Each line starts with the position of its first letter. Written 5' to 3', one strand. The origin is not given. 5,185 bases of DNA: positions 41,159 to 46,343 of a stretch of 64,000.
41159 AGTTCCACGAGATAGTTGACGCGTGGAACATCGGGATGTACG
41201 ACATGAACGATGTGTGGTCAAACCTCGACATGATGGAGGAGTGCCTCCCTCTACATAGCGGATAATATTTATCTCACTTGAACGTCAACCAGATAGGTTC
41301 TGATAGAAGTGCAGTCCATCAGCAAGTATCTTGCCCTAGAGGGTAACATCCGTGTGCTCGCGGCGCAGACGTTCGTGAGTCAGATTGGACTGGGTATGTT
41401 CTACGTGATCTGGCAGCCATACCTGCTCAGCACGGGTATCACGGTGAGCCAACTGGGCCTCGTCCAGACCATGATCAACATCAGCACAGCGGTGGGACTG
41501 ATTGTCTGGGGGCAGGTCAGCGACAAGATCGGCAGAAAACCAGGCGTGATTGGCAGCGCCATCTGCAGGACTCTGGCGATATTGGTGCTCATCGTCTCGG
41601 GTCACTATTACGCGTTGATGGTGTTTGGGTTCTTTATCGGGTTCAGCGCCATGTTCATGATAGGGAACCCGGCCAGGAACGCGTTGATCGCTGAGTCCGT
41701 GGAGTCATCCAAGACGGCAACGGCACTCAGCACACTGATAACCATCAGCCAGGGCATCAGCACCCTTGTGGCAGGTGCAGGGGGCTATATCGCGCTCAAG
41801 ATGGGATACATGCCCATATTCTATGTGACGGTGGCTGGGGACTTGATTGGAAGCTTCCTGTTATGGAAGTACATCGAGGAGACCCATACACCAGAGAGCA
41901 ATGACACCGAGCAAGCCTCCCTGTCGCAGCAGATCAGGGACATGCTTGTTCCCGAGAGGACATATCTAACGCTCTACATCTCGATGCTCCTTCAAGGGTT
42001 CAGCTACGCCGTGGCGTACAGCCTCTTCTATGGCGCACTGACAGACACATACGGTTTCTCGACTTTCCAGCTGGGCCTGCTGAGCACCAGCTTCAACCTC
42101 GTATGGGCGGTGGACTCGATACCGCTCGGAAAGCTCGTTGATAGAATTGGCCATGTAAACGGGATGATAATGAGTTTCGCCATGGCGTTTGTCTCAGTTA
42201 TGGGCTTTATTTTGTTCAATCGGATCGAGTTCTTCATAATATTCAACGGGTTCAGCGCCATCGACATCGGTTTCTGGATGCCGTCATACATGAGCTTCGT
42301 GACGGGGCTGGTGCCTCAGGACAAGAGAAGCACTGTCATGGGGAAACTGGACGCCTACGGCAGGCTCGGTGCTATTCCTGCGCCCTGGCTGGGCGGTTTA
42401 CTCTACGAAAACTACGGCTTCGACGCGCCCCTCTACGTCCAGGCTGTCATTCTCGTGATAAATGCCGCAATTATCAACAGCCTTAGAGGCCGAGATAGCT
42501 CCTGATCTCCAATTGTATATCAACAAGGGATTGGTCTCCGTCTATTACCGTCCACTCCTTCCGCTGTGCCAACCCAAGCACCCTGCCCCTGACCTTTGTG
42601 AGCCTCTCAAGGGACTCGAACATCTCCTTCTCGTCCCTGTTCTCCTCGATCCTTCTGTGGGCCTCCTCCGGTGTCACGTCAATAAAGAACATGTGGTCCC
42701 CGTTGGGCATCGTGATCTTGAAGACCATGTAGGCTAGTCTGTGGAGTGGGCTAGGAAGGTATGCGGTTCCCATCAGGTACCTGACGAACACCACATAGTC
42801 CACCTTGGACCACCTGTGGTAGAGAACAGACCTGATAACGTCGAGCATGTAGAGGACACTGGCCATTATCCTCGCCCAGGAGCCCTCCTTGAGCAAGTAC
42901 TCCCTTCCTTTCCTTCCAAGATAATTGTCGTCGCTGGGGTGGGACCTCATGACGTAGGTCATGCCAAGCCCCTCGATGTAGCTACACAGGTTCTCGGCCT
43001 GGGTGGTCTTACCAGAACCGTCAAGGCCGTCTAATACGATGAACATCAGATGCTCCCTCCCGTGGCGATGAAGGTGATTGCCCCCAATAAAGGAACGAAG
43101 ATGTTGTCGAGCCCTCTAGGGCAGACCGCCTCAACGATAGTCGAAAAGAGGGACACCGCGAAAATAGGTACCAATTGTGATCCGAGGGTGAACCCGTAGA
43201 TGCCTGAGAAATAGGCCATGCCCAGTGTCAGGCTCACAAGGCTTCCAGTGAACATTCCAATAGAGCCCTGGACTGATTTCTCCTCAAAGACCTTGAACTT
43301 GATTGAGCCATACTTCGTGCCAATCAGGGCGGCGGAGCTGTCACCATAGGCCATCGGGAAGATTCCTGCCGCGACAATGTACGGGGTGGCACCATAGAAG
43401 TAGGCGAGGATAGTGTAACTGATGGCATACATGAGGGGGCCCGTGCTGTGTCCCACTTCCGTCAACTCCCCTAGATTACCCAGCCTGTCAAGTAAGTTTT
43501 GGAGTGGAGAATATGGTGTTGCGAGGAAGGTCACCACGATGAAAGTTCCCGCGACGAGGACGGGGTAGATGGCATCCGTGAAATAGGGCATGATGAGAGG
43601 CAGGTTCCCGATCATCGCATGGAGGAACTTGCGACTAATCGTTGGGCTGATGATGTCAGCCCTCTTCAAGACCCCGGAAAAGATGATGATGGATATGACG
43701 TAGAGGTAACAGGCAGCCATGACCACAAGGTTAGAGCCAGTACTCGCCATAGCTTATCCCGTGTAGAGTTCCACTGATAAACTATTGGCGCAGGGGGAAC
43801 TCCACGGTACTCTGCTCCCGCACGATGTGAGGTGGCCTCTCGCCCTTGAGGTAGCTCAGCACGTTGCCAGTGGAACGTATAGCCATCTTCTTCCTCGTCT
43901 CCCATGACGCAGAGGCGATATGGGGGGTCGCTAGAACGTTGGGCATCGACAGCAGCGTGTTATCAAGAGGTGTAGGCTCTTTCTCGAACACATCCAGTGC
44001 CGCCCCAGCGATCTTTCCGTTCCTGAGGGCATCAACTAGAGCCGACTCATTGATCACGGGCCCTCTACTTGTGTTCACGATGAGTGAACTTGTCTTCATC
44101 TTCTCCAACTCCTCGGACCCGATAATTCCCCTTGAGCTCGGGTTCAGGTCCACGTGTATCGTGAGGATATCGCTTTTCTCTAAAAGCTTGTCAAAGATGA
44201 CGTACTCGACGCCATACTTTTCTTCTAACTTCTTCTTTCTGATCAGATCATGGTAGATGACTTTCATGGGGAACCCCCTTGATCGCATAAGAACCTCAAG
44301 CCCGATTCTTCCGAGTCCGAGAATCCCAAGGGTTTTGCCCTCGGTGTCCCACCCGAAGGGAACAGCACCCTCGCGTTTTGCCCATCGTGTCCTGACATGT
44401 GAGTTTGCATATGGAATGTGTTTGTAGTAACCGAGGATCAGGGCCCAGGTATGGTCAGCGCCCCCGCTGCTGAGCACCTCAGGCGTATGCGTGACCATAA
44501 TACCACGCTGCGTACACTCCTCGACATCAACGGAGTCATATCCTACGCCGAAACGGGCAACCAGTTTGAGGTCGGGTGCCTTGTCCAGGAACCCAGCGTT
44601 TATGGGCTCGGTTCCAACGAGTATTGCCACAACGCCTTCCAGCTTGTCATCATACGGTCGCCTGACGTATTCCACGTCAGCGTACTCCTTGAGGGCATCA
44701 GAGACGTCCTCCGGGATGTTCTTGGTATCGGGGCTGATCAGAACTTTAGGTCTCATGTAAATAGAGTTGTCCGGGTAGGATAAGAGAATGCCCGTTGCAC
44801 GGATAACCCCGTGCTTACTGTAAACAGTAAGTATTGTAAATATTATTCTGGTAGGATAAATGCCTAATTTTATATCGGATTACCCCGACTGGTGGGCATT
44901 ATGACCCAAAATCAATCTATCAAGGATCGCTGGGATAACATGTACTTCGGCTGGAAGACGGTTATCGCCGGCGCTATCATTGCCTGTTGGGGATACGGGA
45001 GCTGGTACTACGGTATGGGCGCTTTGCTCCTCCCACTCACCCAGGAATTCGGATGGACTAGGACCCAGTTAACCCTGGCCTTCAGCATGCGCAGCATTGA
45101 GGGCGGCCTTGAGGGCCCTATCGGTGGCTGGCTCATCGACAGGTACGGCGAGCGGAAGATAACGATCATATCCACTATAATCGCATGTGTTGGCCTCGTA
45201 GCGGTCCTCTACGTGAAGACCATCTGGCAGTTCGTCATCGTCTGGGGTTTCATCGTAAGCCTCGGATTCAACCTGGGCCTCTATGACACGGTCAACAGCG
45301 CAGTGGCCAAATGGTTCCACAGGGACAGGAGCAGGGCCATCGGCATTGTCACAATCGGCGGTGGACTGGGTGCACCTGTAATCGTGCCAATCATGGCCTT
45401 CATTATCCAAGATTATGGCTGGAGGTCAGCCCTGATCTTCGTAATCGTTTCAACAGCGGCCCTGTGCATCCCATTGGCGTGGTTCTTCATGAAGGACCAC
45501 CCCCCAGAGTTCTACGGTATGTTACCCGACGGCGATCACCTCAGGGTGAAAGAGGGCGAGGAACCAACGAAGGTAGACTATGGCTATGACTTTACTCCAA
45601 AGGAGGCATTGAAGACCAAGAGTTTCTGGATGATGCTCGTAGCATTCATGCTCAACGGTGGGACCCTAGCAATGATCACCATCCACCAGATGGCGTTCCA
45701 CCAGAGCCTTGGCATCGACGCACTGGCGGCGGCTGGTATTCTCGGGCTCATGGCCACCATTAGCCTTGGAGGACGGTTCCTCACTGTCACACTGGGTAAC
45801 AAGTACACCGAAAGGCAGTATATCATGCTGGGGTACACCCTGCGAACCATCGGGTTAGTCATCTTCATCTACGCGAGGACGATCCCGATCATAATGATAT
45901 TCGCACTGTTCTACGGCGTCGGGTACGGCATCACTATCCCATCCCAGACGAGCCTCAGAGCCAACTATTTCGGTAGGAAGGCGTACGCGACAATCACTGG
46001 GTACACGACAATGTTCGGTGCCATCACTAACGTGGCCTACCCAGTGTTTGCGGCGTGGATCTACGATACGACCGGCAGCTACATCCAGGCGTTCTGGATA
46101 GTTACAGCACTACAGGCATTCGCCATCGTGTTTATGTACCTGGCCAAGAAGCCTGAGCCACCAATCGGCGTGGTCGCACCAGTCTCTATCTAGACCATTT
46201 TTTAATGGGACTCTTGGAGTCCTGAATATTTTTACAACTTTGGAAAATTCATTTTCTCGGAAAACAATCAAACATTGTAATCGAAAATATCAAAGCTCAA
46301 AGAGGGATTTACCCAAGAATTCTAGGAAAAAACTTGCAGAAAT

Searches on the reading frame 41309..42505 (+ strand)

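Call 57: search_protein_families(library=pfam, proteins=[window:41309-42505:+], max_evalue=0.00001)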
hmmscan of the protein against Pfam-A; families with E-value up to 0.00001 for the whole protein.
window:41309-42505:+ (398 aa): 3 families
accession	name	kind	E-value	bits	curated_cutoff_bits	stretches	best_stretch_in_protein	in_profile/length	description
PF07690.21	MFS_1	-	3.4e-39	135.2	33.4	2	19-230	3-215/347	Major Facilitator Superfamily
PF12832.13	MFS_1_like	-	2.9e-11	43.5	25.2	1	28-369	15-365/373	MFS_1 like family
PF00083.30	Sugar_tr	-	3.3e-06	26.7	22.3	0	219-387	43-186/452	Sugar (and other) transporter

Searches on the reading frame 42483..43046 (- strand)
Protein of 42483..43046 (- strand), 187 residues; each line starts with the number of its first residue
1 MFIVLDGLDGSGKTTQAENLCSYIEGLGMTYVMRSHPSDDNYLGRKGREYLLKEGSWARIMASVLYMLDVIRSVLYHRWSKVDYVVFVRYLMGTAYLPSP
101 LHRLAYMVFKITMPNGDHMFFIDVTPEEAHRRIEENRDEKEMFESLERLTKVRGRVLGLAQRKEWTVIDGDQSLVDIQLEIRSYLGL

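Call 57: search_protein_families(library=pfam, proteins=[window:42483-43046:-], max_evalue=0.00001)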
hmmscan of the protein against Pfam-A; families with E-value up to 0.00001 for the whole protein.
window:42483-43046:- (187 aa): 1 family
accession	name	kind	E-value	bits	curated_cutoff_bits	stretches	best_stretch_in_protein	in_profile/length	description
PF02223.23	Thymidylate_kin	-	1.7e-30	106.5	27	1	5-181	1-185/185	Thymidylate kinase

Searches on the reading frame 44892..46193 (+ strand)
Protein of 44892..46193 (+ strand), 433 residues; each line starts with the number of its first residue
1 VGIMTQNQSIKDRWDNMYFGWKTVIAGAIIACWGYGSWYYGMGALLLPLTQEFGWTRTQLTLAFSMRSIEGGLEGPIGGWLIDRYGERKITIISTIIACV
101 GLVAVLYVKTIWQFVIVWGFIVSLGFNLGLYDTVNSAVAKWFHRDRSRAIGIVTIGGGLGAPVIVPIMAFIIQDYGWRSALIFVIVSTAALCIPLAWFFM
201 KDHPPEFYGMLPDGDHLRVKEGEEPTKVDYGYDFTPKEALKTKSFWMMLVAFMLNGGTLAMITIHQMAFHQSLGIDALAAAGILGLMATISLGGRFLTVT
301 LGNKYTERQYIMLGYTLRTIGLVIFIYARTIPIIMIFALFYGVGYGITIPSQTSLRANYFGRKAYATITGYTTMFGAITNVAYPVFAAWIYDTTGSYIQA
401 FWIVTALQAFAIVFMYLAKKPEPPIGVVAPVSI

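Call 57: search_protein_families(library=pfam, proteins=[window:44892-46193:+], max_evalue=0.00001)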
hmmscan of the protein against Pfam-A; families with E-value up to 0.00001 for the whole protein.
window:44892-46193:+ (433 aa): 1 family
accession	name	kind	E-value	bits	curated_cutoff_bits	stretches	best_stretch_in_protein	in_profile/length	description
PF07690.21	MFS_1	-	1.2e-53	182.7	33.4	2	35-381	9-344/347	Major Facilitator Superfamily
